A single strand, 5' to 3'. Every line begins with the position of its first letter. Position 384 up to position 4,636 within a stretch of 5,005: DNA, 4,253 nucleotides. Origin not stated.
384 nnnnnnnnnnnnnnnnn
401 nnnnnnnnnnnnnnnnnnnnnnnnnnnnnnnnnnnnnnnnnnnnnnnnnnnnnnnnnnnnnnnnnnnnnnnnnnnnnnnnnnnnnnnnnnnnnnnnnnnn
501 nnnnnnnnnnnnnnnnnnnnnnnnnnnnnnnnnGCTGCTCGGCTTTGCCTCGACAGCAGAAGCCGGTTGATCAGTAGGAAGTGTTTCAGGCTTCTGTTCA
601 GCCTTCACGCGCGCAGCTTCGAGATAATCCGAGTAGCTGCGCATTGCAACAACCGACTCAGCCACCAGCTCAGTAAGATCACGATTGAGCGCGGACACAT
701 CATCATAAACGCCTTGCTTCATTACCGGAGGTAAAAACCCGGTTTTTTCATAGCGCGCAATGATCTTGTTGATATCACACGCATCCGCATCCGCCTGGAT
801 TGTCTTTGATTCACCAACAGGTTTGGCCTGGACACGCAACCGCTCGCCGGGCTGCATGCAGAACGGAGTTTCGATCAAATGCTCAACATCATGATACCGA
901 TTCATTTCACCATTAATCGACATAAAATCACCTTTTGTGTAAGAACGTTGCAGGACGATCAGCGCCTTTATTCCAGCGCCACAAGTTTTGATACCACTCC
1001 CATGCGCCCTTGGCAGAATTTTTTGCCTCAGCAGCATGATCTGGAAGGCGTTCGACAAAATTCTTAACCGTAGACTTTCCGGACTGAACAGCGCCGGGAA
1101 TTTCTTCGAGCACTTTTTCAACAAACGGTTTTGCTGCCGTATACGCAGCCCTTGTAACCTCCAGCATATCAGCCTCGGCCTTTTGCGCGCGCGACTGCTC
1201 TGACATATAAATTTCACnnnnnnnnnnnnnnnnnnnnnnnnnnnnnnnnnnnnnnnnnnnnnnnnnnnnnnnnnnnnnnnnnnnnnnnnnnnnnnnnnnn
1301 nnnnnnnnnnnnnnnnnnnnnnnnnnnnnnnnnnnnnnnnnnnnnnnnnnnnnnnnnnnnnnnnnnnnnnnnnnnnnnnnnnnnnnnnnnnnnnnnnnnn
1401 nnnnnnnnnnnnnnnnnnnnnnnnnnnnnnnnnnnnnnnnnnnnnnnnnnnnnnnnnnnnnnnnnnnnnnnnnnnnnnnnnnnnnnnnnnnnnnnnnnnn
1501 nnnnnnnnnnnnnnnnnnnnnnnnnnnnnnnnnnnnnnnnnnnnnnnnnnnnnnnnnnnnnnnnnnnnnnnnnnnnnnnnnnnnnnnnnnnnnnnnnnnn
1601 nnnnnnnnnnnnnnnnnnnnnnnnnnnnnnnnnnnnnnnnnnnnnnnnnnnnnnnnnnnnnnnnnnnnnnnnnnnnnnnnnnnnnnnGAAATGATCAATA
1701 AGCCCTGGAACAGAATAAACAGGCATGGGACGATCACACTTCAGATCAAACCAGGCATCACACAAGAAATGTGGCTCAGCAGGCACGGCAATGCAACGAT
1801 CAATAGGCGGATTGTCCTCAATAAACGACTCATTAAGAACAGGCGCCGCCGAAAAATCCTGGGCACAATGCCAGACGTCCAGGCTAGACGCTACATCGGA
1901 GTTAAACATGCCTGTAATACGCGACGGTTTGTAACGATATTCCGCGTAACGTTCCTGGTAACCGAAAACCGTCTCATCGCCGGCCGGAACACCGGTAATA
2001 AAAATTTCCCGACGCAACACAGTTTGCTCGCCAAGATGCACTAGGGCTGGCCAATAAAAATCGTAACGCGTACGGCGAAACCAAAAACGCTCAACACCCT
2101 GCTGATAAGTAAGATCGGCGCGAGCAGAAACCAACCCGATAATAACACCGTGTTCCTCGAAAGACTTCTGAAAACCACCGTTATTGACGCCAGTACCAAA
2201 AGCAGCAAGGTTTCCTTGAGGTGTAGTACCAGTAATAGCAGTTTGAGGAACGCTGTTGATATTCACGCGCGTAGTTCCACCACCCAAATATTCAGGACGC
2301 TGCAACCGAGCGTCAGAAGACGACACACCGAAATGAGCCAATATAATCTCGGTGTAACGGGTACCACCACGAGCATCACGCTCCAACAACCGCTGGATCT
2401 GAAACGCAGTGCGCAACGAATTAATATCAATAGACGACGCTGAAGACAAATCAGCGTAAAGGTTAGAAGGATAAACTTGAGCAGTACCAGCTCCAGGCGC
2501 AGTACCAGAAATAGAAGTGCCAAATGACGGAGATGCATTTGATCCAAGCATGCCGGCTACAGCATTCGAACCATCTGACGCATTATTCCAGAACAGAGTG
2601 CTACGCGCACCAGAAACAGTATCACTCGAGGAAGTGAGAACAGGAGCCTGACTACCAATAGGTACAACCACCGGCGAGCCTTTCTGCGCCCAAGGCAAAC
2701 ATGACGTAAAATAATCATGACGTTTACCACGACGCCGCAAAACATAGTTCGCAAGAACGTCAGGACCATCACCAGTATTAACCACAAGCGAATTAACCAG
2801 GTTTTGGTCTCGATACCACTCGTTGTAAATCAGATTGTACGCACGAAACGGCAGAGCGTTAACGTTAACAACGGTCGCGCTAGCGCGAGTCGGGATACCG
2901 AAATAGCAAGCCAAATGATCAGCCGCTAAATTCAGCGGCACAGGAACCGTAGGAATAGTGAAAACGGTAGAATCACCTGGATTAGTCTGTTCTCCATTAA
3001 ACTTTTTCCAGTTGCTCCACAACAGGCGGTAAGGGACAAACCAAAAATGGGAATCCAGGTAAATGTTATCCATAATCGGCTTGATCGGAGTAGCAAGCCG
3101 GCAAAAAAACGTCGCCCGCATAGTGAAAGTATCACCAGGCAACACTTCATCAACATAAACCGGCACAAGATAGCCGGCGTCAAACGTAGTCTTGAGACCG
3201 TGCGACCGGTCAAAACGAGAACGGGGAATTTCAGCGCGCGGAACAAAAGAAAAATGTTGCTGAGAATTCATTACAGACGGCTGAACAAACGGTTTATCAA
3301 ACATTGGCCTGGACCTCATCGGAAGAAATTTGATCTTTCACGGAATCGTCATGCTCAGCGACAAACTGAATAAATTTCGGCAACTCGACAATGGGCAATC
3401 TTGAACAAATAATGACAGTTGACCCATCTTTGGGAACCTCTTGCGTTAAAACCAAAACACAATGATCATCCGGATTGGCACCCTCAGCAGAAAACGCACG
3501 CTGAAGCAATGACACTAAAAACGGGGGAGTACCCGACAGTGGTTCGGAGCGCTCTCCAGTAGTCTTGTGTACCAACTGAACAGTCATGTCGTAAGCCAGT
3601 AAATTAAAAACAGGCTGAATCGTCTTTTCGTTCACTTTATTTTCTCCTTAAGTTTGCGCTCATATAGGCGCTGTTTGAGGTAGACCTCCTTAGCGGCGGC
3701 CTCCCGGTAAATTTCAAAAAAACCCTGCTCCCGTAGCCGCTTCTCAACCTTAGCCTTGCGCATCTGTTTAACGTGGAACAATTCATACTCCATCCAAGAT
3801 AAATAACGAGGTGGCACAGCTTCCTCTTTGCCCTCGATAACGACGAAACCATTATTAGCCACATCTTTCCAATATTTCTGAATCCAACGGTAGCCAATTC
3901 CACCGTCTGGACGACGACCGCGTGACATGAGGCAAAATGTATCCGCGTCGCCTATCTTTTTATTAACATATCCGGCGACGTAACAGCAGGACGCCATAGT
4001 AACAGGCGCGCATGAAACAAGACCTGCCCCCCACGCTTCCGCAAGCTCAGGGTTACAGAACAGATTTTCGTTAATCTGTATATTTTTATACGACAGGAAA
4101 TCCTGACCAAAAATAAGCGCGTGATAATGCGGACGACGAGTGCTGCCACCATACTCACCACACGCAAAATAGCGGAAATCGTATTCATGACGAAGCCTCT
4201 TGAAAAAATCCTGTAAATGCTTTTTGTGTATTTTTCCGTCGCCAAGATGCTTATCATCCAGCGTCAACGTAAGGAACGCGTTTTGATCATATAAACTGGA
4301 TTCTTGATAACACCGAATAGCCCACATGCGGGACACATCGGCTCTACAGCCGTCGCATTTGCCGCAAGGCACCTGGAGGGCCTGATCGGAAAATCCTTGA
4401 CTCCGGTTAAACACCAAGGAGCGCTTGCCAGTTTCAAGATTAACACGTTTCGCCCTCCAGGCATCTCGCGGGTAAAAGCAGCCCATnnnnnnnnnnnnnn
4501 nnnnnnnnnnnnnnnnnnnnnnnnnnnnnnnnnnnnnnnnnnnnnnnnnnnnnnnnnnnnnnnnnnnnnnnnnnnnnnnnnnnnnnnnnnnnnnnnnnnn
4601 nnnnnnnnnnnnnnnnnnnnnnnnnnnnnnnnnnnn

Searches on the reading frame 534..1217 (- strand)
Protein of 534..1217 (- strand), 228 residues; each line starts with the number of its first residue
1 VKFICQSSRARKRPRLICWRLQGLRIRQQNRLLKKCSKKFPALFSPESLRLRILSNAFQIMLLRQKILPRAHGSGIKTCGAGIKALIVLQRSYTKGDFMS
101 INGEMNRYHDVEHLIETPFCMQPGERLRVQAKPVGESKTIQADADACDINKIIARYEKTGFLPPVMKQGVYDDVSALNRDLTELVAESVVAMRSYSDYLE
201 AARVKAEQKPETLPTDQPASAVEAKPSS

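Call 53: search_protein_families(library=pfam, proteins=[window:534-1217:-], max_evalue=0.01)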
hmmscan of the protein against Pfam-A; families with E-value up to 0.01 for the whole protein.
window:534-1217:- (228 aa): 1 family
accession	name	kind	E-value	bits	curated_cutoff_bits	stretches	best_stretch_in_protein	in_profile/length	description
PF09675.16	Chlamy_scaf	-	1.8e-12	48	25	1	131-185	11-69/134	Chlamydia-phage Chp2 scaffold (Chlamy_scaf)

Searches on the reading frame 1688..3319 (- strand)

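Call 53: search_protein_families(library=pfam, proteins=[window:1688-3319:-], max_evalue=0.01)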
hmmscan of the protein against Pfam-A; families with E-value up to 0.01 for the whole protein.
window:1688-3319:- (544 aa): 1 family
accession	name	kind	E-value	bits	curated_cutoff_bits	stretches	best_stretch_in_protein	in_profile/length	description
PF02305.22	Phage_F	-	2.1e-181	604.5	25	1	25-540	2-501/501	Capsid protein (F protein)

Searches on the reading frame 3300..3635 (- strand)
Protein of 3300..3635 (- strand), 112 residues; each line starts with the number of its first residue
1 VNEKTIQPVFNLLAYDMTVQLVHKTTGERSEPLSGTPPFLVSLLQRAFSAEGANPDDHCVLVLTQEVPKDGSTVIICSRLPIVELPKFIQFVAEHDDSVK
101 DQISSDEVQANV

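Call 53: search_protein_families(library=pfam, proteins=[window:3300-3635:-], max_evalue=0.01)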
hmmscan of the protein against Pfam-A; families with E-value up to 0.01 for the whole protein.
window:3300-3635:- (112 aa): 0 families

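Call 54: search_protein_families(library=phrogs, proteins=[window:3300-3635:-], max_evalue=0.01)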
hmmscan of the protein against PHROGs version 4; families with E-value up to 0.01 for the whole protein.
window:3300-3635:- (112 aa): 0 families

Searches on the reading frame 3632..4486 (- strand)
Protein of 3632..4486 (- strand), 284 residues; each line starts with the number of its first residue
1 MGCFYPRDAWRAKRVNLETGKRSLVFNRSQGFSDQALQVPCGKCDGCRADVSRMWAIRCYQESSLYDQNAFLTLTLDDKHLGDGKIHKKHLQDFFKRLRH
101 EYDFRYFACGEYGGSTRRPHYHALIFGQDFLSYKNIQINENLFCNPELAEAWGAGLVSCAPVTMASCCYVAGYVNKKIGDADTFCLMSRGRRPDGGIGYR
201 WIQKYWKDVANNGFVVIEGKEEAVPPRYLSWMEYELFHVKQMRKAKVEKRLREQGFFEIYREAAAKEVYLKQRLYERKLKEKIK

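Call 12: find_related_loci(query=window:3632-4486:-, collection=viral_contigs, flank=3000)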
Query window:3632-4486:- (284 aa) in viral_contigs; peptide patterns used: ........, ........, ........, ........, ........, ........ (x = any residue, [..] = any of these).
18 stretches matched a pattern; 8 encode a relative of the query (tblastn E <= 1e-3); 8 distinct loci.
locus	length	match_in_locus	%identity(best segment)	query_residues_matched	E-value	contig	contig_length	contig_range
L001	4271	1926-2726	55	1-273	4e-94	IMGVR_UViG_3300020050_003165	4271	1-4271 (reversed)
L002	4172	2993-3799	51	1-266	2e-82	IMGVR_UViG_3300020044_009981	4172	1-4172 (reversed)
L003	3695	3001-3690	55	1-231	7e-79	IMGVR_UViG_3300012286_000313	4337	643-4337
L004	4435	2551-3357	44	1-277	2e-71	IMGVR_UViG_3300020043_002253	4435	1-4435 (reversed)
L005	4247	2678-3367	46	1-237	5e-63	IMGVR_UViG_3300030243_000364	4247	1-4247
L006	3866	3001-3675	45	1-231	2e-59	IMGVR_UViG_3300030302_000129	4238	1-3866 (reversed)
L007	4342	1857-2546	43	1-237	4e-59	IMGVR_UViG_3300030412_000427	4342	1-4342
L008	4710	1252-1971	40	1-247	3e-51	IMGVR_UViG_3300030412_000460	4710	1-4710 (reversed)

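Call 18: find_related_loci(query=A1, collection=viral_contigs, flank=5000)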
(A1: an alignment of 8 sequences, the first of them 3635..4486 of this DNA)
Query A1 (284 aa) in viral_contigs; peptide patterns used: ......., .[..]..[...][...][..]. (x = any residue, [..] = any of these).
168 stretches matched a pattern; 113 encode a relative of the query (tblastn E <= 1e-3); the best 80 are kept; 80 distinct loci.
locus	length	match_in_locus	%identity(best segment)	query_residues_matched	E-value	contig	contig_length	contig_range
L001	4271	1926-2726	55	1-273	4e-93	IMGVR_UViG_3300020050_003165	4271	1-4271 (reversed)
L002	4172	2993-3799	51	1-266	2e-81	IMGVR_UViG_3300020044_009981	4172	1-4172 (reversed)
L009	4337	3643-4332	55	1-231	7e-78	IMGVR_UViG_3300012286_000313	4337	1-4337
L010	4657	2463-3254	47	1-274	1e-76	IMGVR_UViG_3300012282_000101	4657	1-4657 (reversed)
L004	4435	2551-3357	44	1-277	2e-70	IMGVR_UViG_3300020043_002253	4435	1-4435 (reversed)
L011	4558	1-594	58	47-245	4e-69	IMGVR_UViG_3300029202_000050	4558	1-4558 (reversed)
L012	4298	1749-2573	44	1-280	8e-69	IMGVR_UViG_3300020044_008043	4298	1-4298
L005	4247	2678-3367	46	1-237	5e-62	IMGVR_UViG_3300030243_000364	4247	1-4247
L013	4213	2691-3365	45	1-231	4e-60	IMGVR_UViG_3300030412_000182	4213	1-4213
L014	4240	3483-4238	40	1-250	2e-59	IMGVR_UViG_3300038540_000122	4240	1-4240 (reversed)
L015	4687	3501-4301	42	1-280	7e-59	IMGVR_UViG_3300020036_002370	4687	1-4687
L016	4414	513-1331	40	1-280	8e-59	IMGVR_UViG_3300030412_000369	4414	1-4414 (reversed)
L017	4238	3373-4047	45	1-231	2e-58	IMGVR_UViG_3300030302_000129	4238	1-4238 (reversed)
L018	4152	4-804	42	1-280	2e-58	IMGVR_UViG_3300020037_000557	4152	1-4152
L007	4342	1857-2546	43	1-237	4e-58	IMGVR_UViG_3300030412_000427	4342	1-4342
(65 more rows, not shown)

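Call 31: search_dna_similar(query=window:3635-4486:-, collection=phages, mode=protein, max_rows=60, rows=spread)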
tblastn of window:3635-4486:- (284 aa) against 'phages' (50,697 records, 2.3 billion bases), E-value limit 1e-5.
Records with a match: 3521; places in all: 3529; records where one place covers at least 80% of the query: 1140.
Best place of each record, by identity: <60% 3521.
By first word of the organism name: bajarodmic 1052; Microviridae 924; Dulem 393; Microvirus 132; Dipodfec 110; Blackfly 107; Capybara 98; Tortoise 97; Gokushovirus 88; robinz 73; and 33 more.
By host as written in the record: - 1336; Peromyscus fraterculus 525; Ciona robusta 249; Varecia variegata 175; Austrosimulium ungulatum 107; Hydrochoerus hydrochaeris 98; Gopherus morafkai 97; Homo sapiens 92; and 72 more.
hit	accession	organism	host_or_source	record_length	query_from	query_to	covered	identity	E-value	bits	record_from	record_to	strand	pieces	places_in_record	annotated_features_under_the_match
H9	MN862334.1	Trichosanthes kirilowii gokushovirus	Trichosanthes kirilowii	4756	1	283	100%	49.7%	8e-76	256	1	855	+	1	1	VP4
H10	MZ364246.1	robinz microvirus RP_76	Petroica australis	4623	1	272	96%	36.2%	4e-46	171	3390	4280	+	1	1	replication initiator protein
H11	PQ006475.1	bajarodmic virus 363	Peromyscus fraterculus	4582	1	249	88%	38.0%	3e-45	168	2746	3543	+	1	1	replication initiator protein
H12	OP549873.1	Microvirus sp.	Homo sapiens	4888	1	254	89%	36.1%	2e-43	162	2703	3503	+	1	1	replication initiation protein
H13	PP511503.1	Dulem virus 149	Varecia variegata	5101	1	228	80%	39.3%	8e-48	176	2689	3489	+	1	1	replication initiator protein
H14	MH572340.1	Microviridae sp.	Ciona robusta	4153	1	253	89%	34.5%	2e-37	145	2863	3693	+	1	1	replication initiator protein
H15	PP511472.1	Dulem virus 147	Varecia variegata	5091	1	229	81%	37.1%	3e-37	145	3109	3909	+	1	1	replication initiator protein | hypothetical protein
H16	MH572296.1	Microviridae sp.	Ciona robusta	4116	1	248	87%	33.7%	7e-34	135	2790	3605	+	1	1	replication initiator protein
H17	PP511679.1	Dulem virus 131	Varecia variegata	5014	34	284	88%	32.9%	5e-29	121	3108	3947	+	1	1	replication initiator protein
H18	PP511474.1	Dulem virus 136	Varecia variegata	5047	34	284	88%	32.3%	2e-29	122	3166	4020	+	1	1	replication initiator protein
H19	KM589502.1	Gokushovirinae Bog8989_22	sphagnum-peat soil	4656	1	252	89%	31.8%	8e-29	120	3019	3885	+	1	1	replication protein VP4 | hypothetical protein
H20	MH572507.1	Microviridae sp.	Ciona robusta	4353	1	247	87%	32.0%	6e-33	132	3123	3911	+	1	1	replication initiator protein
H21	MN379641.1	Chicken microvirus mg7_14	Gallus gallus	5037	24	246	79%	35.1%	1e-29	123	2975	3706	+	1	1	replication initiator protein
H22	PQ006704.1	bajarodmic virus 47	Neotoma bryanti feces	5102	1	253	89%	30.5%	9e-30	124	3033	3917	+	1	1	replication initiator protein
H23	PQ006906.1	bajarodmic virus 688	Dipodomys merriami feces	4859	37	277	85%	31.5%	5e-27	115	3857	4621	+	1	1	replication initiator protein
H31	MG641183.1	Alces alces faeces associated microvirus MP11 5517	Alces alces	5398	1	262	92%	26.3%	1e-22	102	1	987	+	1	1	replication initiation protein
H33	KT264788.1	Gokushovirus WZ-2015a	Homo sapiens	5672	32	254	79%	30.3%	1e-23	105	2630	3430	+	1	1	VP4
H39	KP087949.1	Eel River basin pequenovirus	cold methane seep sediment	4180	50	225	62%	36.2%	2e-27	117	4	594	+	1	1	putative replication initiation protein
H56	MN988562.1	Rhizobium phage RHph_Y3_38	R. etli Y3_38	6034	15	204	67%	26.6%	2e-10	67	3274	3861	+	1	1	replication VP4-like protein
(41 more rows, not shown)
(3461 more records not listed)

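Call 53: search_protein_families(library=pfam, proteins=[window:3635-4486:-], max_evalue=0.01)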
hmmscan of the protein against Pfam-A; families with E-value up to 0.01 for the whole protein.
window:3635-4486:- (284 aa): 1 family
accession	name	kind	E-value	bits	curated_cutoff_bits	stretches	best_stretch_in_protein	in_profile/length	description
PF23343.2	REP_ORF2-G2P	-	9.1e-19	68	27.8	1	70-177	2-98/99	Replication-associated protein ORF2/G2P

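Call 54: search_protein_families(library=phrogs, proteins=[window:3635-4486:-], max_evalue=0.01)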
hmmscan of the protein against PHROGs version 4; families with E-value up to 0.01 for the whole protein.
window:3635-4486:- (284 aa): 4 families
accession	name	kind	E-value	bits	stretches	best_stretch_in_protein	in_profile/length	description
phrog_942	-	DNA, RNA and nucleotide metabolism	8e-78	263.9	1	1-278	59-352/501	replication initiation protein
phrog_29197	-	unknown function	2.1e-26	94.1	1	27-127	50-169/187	-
phrog_7769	-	unknown function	0.00014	23.3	1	61-137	8-80/118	-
phrog_713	-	DNA, RNA and nucleotide metabolism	0.00052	19.9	1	71-127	122-192/432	DNA replication initiation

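Call 75: get_annotated_region(hit=H56, flank=4000)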
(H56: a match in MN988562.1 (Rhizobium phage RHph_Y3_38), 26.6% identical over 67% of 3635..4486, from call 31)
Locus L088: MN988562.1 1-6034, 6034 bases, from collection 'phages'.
description: Rhizobium phage RHph_Y3_38, partial genome.
organism: Rhizobium phage RHph_Y3_38 (NCBI taxid 2509579)
taxonomy: Viruses; Monodnaviria; Sangervirae; Phixviricota; Malgrandaviricetes; Petitvirales; Microviridae
host: R. etli Y3_38; source: agricultural lands; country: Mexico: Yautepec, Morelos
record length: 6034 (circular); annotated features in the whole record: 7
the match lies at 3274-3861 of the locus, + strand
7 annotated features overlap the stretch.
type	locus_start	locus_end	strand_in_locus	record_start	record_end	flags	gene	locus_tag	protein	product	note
CDS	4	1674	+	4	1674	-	-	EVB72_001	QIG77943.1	putative major capsid protein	-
CDS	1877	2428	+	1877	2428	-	-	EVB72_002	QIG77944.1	hypothetical protein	-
CDS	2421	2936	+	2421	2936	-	-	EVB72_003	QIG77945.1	endolysin protein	-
CDS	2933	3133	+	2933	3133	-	-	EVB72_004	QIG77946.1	hypothetical protein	-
CDS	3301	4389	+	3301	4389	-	-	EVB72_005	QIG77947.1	replication VP4-like protein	-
CDS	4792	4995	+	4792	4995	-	-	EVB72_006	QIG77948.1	hypothetical protein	-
CDS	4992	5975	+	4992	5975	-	-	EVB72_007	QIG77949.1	hypothetical protein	-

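Call 76: get_annotated_region(hit=H39, flank=4500)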
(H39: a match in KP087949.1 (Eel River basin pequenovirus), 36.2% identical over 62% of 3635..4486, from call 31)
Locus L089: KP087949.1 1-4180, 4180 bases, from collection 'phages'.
description: Eel River basin pequenovirus isolate c15773, complete genome.
organism: Eel River basin pequenovirus (NCBI taxid 1609634)
taxonomy: Viruses; Monodnaviria; Sangervirae; Phixviricota; Malgrandaviricetes; Petitvirales; Microviridae
host: -; source: cold methane seep sediment; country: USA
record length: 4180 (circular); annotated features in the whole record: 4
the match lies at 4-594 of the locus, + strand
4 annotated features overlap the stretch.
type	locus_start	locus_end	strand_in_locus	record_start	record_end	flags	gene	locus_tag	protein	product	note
CDS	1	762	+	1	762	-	-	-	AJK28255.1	putative replication initiation protein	-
CDS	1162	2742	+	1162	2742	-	-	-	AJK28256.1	putative major capsid protein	-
CDS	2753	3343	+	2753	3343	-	-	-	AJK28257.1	putative minor capsid protein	-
CDS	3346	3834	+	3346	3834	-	-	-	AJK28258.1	putative minor capsid protein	-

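Call 77: get_annotated_region(hit=H31, flank=5000)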
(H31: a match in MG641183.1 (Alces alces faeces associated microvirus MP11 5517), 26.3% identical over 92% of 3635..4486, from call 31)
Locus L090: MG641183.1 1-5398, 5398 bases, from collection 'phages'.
description: Alces alces faeces associated microvirus MP11 5517, complete genome.
organism: Alces alces faeces associated microvirus MP11 5517 (NCBI taxid 2219134)
taxonomy: Viruses; Monodnaviria; Sangervirae; Phixviricota; Malgrandaviricetes; Petitvirales; Microviridae
host: Alces alces; source: feces; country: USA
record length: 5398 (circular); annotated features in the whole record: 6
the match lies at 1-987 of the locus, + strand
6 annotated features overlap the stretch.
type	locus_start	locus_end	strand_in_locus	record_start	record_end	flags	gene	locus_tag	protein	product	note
CDS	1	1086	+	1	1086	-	-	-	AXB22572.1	replication initiation protein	-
CDS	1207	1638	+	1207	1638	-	-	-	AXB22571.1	nonstructural protein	-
CDS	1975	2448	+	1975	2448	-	-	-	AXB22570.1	minor capsid protein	-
CDS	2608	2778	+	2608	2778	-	-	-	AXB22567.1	hypothetical protein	-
CDS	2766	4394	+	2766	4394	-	-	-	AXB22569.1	major capsid protein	-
CDS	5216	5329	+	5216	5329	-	-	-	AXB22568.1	hypothetical protein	-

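Call 78: get_annotated_region(hit=H33, flank=4000)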
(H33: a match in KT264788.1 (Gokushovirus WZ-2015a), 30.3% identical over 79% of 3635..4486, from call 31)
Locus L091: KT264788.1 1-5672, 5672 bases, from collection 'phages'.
description: Gokushovirus WZ-2015a isolate 40Chd434, complete genome.
organism: Gokushovirus WZ-2015a (NCBI taxid 1758150)
taxonomy: Viruses; Monodnaviria; Sangervirae; Phixviricota; Malgrandaviricetes; Petitvirales; Microviridae; Gokushovirinae
host: Homo sapiens; source: feces; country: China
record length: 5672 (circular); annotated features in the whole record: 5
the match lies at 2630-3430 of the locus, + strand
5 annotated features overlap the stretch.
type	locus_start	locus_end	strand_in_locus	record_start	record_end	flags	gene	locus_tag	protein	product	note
CDS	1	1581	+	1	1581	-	-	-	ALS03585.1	VP1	-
CDS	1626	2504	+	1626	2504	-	-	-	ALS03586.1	VP2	-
CDS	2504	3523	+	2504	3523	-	-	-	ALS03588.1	VP4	-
CDS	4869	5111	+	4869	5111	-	-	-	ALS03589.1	VP5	-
CDS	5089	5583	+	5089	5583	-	-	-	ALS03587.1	VP3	-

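Call 93: search_solved_structures(query=window:3635-4486:-, max_evalue=1)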
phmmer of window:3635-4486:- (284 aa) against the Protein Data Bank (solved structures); distinct sequences matched with E-value up to 1: 1.
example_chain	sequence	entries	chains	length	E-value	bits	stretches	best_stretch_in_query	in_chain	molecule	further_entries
2k4z_A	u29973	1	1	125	0.37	13.3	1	177-235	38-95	DsrR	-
